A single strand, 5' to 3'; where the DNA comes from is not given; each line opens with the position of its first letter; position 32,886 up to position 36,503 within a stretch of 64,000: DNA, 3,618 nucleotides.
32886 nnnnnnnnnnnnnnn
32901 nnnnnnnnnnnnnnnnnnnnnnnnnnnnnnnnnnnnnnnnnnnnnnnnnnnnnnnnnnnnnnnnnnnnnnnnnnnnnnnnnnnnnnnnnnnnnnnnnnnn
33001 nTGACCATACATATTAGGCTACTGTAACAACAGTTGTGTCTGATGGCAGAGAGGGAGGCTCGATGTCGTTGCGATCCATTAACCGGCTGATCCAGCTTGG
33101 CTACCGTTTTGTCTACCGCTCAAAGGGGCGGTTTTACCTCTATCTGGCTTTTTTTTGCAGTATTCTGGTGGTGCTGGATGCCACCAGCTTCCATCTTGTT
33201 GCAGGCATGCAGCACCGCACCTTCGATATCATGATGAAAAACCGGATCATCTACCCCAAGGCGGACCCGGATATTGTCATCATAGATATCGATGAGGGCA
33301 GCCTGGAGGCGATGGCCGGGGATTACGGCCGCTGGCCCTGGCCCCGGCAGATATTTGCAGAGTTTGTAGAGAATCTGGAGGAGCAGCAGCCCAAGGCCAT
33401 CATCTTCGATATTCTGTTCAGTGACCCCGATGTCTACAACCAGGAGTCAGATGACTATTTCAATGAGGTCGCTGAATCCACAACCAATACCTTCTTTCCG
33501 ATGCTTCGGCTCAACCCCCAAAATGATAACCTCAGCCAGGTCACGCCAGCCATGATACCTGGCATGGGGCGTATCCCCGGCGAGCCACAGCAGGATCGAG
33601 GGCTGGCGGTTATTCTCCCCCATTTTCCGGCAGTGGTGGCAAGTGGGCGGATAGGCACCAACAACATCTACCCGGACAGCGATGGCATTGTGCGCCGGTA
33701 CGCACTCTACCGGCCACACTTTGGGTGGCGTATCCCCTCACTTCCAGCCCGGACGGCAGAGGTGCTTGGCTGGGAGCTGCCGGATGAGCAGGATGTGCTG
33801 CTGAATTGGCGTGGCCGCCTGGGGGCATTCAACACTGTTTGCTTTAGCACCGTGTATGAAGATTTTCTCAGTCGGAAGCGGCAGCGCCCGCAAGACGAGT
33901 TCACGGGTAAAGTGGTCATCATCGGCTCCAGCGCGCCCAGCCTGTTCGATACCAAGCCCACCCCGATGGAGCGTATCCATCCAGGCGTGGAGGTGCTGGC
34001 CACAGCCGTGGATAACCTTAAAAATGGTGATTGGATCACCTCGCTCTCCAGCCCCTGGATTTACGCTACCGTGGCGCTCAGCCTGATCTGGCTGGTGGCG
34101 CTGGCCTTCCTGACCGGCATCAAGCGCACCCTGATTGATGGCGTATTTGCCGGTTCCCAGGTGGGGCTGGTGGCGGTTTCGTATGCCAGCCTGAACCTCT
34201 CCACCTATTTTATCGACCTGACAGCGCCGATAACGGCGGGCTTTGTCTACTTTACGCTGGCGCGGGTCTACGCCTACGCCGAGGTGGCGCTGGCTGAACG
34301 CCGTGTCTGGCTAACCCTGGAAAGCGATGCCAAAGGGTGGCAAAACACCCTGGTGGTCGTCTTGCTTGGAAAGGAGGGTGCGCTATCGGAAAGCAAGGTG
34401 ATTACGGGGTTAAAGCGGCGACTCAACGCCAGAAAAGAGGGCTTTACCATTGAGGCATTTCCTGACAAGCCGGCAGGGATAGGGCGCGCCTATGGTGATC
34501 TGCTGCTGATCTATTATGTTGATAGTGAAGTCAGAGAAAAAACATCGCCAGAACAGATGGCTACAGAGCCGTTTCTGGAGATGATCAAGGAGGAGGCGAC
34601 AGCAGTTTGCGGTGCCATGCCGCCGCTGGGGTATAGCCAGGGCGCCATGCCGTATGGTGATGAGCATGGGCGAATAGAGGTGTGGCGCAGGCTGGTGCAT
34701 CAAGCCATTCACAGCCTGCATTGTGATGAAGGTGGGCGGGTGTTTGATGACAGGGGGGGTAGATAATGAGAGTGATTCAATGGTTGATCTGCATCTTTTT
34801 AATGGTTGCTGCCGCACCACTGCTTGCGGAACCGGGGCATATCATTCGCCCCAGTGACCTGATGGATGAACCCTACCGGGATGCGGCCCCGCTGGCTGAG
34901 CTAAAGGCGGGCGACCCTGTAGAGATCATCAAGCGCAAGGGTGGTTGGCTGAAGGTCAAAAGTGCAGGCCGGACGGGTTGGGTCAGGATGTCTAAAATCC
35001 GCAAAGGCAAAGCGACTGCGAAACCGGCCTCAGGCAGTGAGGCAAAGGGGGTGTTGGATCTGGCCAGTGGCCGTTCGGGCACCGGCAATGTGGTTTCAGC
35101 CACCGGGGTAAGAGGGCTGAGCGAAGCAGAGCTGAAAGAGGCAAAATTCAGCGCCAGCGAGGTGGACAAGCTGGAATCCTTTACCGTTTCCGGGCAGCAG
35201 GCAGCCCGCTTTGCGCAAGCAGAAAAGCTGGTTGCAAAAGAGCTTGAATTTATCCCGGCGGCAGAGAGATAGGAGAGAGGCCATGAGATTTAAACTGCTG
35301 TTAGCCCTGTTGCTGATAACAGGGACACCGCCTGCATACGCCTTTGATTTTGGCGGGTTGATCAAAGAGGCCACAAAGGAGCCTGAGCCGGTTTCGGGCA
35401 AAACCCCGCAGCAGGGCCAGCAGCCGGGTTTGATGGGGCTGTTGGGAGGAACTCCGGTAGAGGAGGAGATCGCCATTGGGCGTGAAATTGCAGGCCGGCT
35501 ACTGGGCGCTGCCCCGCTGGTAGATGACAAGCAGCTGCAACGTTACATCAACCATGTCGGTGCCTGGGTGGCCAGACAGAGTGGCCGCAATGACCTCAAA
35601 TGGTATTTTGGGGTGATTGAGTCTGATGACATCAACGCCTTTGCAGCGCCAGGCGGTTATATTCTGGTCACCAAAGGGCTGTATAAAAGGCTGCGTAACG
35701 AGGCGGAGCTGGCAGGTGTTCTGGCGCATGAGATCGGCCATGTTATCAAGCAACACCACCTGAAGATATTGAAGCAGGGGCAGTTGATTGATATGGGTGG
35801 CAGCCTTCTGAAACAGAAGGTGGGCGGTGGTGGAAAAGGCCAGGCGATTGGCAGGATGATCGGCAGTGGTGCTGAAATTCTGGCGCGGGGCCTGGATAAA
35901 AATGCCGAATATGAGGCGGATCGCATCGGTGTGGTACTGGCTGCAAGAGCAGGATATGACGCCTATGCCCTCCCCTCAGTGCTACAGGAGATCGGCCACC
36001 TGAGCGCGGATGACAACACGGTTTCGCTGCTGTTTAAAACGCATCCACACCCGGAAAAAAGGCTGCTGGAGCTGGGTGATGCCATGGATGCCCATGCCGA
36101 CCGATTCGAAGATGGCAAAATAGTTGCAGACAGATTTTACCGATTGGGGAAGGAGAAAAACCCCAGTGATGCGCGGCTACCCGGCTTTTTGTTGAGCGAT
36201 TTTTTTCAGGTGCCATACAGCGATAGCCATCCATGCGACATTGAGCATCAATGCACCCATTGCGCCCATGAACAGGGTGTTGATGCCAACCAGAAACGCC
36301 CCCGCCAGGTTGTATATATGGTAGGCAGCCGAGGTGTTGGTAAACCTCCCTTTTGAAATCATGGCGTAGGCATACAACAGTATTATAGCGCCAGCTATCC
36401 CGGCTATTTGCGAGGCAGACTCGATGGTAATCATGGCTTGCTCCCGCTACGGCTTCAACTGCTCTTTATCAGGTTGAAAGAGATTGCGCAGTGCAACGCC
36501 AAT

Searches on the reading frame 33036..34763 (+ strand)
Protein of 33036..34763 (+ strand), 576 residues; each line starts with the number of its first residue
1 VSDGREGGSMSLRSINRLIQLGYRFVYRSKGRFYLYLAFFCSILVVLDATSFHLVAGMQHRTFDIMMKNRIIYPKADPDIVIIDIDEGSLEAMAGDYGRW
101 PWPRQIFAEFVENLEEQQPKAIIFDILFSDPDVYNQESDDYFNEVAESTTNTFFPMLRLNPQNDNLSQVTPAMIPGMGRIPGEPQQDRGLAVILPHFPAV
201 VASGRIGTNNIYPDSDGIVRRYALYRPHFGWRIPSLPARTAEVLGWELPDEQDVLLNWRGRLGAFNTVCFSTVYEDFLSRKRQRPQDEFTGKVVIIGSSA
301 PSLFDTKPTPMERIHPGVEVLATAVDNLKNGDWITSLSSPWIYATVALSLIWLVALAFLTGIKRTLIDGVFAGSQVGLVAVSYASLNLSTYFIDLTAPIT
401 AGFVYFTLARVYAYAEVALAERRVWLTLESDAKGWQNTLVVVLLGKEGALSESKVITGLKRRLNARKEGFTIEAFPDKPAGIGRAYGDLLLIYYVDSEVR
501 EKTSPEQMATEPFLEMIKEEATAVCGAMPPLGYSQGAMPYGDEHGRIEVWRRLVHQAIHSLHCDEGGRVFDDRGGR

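Call 11: search_protein_families(library=pfam, proteins=[window:33036-34763:+], max_evalue=0.001)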
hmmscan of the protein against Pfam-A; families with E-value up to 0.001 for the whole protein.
window:33036-34763:+ (576 aa): 1 family
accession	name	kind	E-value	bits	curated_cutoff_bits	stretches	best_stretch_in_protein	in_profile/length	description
PF05226.16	CHASE2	-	4.6e-52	177.6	26.3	1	44-357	4-252/257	CHASE2 domain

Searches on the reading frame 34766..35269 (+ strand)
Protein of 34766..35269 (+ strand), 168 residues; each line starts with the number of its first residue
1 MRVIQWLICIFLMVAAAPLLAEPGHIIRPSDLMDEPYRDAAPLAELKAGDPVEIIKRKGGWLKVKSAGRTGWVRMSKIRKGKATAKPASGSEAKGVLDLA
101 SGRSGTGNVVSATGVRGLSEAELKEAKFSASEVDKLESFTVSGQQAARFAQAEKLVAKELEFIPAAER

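Call 11: search_protein_families(library=pfam, proteins=[window:34766-35269:+], max_evalue=0.001)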
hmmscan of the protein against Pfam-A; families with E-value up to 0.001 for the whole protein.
window:34766-35269:+ (168 aa): 3 families
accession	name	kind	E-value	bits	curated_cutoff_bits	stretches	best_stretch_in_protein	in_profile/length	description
PF06347.19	SH3_4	-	1.7e-08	34.5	24.1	1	34-79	9-55/56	Bacterial SH3 domain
PF08239.17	SH3_3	-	3.9e-08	33.8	27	1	39-74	12-49/54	Bacterial SH3 domain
PF18348.7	SH3_16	-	6.7e-05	23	25.8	1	32-77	1-48/49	Bacterial dipeptidyl-peptidase Sh3 domain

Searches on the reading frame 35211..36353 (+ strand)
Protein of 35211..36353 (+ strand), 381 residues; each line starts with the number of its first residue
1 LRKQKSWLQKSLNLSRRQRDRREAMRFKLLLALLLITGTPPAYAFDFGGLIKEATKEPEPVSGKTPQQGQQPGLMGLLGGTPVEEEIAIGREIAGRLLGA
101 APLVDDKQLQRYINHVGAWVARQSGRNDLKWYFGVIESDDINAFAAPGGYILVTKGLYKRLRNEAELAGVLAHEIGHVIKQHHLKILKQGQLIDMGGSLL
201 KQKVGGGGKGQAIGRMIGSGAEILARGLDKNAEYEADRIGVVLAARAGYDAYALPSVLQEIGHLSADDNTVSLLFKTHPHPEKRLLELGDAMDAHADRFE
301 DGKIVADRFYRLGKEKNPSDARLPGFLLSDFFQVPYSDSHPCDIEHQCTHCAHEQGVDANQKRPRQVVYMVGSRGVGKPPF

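Call 11: search_protein_families(library=pfam, proteins=[window:35211-36353:+], max_evalue=0.001)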
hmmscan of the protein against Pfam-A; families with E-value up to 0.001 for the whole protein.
window:35211-36353:+ (381 aa): 1 family
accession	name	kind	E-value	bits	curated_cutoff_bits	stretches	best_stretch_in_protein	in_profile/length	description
PF01435.24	Peptidase_M48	-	1.2e-31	110.5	20.3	1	108-288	2-182/186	Peptidase family M48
